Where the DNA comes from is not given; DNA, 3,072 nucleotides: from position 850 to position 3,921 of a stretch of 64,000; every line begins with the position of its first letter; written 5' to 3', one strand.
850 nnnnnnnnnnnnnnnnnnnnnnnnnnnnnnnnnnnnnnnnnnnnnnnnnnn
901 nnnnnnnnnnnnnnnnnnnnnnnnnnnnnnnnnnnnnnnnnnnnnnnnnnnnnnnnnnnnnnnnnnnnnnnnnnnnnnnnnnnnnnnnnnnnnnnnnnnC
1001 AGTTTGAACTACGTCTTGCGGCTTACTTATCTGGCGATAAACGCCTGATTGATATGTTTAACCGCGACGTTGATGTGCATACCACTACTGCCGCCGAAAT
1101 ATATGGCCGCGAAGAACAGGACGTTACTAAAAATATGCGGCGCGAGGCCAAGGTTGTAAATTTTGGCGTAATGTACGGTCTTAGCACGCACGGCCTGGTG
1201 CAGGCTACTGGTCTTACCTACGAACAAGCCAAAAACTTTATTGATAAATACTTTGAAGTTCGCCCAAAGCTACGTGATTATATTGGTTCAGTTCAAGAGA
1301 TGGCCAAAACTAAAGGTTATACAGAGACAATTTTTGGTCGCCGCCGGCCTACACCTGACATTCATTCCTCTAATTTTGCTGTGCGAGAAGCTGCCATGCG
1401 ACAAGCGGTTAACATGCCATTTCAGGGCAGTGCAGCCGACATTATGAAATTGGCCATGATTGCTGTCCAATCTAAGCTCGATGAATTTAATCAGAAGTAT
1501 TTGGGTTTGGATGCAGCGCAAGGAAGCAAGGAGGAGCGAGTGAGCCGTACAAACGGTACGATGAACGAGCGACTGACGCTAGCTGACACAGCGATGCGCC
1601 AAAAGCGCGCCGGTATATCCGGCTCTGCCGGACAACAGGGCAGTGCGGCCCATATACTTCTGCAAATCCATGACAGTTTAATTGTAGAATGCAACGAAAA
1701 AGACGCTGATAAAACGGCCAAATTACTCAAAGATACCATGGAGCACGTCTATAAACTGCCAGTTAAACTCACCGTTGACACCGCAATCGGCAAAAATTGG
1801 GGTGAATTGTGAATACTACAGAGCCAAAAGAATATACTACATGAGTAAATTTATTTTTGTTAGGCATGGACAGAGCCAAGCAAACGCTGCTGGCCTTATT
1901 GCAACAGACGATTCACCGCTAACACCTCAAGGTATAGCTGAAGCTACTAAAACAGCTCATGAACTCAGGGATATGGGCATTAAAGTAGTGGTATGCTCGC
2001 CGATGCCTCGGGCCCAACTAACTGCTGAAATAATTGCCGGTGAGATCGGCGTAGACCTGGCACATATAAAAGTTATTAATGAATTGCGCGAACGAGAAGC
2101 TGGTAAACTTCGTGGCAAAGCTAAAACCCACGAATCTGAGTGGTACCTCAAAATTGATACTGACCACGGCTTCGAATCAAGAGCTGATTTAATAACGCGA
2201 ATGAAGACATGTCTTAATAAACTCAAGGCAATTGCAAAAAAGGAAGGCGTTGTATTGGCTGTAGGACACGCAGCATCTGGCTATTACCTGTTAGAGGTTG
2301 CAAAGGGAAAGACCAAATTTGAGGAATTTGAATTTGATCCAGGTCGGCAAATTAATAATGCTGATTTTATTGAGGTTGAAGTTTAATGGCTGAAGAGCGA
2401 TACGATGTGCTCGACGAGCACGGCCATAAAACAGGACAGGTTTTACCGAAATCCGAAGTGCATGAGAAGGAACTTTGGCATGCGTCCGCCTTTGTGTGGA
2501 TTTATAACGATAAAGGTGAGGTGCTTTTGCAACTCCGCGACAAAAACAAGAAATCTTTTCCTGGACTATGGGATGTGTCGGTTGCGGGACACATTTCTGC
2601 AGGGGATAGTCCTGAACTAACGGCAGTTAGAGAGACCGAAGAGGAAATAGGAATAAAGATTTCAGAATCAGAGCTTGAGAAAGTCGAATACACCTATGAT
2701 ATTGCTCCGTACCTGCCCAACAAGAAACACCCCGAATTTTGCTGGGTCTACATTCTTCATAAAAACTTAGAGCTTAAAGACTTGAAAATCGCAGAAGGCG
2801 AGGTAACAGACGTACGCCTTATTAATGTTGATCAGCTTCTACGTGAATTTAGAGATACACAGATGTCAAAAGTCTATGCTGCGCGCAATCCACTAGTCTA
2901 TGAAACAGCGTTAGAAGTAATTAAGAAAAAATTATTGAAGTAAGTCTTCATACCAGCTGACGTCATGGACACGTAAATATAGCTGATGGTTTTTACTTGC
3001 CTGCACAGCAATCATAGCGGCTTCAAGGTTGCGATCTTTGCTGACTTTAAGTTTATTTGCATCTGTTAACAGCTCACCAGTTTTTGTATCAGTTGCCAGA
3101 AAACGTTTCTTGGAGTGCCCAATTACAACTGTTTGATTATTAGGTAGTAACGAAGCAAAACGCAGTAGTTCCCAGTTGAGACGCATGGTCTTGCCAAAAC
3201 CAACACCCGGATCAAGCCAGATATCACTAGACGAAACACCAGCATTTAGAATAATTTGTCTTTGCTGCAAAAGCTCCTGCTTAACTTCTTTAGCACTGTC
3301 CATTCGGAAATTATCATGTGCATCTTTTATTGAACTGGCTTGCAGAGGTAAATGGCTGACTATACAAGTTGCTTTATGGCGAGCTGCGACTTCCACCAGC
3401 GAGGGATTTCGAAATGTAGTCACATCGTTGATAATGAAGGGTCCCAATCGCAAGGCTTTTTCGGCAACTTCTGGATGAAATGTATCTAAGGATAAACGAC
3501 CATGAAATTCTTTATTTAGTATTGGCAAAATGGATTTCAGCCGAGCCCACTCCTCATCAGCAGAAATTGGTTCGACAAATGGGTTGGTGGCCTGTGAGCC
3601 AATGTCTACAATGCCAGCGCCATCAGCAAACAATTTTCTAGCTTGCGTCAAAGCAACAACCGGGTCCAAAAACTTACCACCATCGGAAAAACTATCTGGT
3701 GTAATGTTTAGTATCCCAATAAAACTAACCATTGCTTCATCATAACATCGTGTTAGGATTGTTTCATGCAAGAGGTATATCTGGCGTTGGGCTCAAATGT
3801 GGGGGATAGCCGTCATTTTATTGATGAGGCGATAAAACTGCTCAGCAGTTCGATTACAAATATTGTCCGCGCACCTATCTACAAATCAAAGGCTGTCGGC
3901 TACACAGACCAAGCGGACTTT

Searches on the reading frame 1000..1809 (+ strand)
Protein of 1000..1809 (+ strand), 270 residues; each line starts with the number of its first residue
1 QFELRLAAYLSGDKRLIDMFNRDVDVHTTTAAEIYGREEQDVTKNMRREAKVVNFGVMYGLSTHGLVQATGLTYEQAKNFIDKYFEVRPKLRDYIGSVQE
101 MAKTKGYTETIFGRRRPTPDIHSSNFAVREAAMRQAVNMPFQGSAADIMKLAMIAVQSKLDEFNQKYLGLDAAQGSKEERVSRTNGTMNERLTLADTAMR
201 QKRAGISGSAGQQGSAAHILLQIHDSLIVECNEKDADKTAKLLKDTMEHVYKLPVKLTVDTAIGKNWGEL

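Call 27: search_solved_structures(query=window:1000-1809:+, show_alignments=2, max_evalue=1e-10)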
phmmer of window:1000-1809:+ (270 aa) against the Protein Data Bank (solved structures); distinct sequences matched with E-value up to 1e-10: 72 (the best 60 are shown).
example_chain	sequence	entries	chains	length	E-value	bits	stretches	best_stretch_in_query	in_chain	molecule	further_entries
5o7t_A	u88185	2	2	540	4e-54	187.1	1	1-166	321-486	DNA polymerase I, thermostable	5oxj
2ktq_A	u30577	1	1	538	5.4e-54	186.6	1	1-166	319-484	PROTEIN (LARGE FRAGMENT OF DNA POLYMERASE I)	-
4ktq_A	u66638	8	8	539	5.4e-54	186.6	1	1-166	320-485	PROTEIN (LARGE FRAGMENT OF DNA POLYMERASE I) | DNA polymerase I, thermostable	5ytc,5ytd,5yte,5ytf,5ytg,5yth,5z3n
5w6k_A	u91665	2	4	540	5.5e-54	186.6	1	1-166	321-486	DNA polymerase I, thermostable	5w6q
1qss_A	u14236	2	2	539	5.5e-54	186.6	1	1-166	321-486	DNA POLYMERASE I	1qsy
1jxe_A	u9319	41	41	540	5.5e-54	186.6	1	1-166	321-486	TAQ DNA POLYMERASE I | PROTEIN (LARGE FRAGMENT OF DNA POLYMERASE I) | DNA polymerase I, thermostable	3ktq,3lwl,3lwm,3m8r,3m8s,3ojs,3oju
1qtm_A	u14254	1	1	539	5.5e-54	186.6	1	1-166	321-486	DNA POLYMERASE I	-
6fbc_A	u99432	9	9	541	5.5e-54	186.6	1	1-166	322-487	DNA polymerase I, thermostable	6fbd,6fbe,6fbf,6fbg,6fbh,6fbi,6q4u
1ktq_A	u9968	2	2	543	5.6e-54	186.6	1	1-166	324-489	DNA POLYMERASE I | PROTEIN (DNA POLYMERASE I)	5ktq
3po4_A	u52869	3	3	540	8.1e-54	186.1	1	1-166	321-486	DNA polymerase I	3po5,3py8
4xiu_A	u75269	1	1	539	1e-53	185.7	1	1-166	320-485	DNA polymerase I, thermostable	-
4n56_A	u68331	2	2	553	1.1e-53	185.6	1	1-166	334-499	DNA polymerase I, thermostable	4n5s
4bwj_A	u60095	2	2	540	1.5e-53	185.2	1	1-166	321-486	DNA POLYMERASE I, THERMOSTABLE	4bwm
1bgx_T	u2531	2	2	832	1.8e-53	185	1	1-166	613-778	TAQ DNA POLYMERASE | PROTEIN (TAQ POLYMERASE)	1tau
1taq_A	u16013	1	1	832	1.8e-53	185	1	1-166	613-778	TAQ DNA POLYMERASE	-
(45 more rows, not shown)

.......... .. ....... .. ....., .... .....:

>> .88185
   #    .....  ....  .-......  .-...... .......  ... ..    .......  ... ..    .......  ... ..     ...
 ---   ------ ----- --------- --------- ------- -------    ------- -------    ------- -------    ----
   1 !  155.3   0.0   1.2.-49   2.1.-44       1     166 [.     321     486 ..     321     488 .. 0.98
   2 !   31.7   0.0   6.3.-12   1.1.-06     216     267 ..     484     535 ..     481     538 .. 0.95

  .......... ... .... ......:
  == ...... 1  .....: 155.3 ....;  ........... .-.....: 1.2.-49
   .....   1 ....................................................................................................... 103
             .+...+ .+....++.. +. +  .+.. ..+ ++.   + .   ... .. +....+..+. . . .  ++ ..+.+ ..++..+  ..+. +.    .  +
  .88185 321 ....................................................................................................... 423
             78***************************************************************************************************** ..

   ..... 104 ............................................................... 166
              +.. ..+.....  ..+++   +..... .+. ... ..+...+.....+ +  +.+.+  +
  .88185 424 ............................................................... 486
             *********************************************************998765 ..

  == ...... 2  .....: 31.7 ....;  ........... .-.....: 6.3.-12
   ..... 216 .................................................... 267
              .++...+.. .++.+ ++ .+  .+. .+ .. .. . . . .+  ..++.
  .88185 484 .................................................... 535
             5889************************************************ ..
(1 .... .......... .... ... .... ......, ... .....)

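Call 42: find_homologous_proteins(query=window:1000-1809:+, max_evalue=1e-30)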
Query window:1000-1809:+ (270 aa): 1235 proteins with E <= 1e-30 among 1719 candidates; the best 120 are listed.
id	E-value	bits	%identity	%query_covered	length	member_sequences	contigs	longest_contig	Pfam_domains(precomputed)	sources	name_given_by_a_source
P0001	1.0e-102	361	66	100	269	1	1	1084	PF00476.27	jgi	jgi:DNA polymerase-1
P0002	8.8e-101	355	63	100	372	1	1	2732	PF00476.27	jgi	jgi:DNA polymerase-1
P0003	1.3e-99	351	64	100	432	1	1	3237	PF00476.27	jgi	jgi:DNA polymerase I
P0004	3.7e-99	349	62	100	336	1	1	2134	PF00476.27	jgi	jgi:DNA polymerase-1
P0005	6.0e-99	349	63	100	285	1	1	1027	PF00476.27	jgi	jgi:DNA polymerase-1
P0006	7.8e-99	348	67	100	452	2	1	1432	PF00476.27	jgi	jgi:DNA polymerase-1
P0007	9.0e-99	348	62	100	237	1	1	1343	PF00476.27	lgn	-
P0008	9.1e-97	342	62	100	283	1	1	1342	PF00476.27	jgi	jgi:DNA polymerase-1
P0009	1.3e-96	341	62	97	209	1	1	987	PF00476.27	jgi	jgi:DNA polymerase-1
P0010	3.0e-96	340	62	100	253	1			PF00476.27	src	-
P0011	7.9e-94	332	61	97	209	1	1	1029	PF00476.27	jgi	jgi:DNA polymerase-1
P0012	2.5e-93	330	57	100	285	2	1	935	PF00476.27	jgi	jgi:DNA polymerase-1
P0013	6.8e-93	329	60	100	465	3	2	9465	PF00476.27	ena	-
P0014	2.2e-92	327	60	100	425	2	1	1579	PF00476.27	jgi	jgi:DNA polymerase-1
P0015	3.9e-92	326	58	100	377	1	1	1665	PF00476.27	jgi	jgi:DNA polymerase-1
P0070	6.9e-78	280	51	100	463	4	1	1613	PF00476.27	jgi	jgi:DNA polymerase-1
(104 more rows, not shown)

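Call 44: find_encoding_contigs(protein=P0012, flank=3000, max_places=3)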
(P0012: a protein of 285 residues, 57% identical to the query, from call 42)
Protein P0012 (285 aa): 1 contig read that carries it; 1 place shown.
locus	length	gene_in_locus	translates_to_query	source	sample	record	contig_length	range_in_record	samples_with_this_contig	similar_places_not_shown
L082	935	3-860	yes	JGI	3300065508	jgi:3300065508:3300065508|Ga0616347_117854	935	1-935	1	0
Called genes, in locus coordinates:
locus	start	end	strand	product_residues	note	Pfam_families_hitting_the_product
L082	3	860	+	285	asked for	PF00476:DNA_pol_A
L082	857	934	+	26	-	?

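Call 45: find_encoding_contigs(protein=P0006, flank=3000, max_places=3)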
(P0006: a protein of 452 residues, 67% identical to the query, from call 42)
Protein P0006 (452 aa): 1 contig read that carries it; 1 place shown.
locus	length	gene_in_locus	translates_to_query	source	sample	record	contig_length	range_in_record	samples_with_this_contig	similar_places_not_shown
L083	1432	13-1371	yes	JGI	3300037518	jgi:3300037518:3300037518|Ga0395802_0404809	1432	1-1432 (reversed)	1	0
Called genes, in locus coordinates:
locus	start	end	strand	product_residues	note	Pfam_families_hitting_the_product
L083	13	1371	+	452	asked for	PF00476:DNA_pol_A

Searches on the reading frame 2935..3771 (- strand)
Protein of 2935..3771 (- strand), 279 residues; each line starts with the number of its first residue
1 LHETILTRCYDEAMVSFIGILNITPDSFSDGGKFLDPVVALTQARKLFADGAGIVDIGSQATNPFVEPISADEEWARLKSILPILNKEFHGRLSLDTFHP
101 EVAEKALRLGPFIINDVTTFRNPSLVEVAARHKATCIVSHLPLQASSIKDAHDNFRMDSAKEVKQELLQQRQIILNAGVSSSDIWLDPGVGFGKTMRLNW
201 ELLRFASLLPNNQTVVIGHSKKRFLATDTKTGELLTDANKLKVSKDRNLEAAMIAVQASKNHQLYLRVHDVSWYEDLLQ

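Call 75: search_protein_families(library=pfam, proteins=[window:2935-3771:-], max_evalue=0.001)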
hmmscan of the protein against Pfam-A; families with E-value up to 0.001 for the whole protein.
window:2935-3771:- (279 aa): 1 family
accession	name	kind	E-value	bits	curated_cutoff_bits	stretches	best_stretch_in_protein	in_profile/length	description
PF00809.28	Pterin_bind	-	6.6e-55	186.8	25.5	1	18-269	1-244/244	Pterin binding enzyme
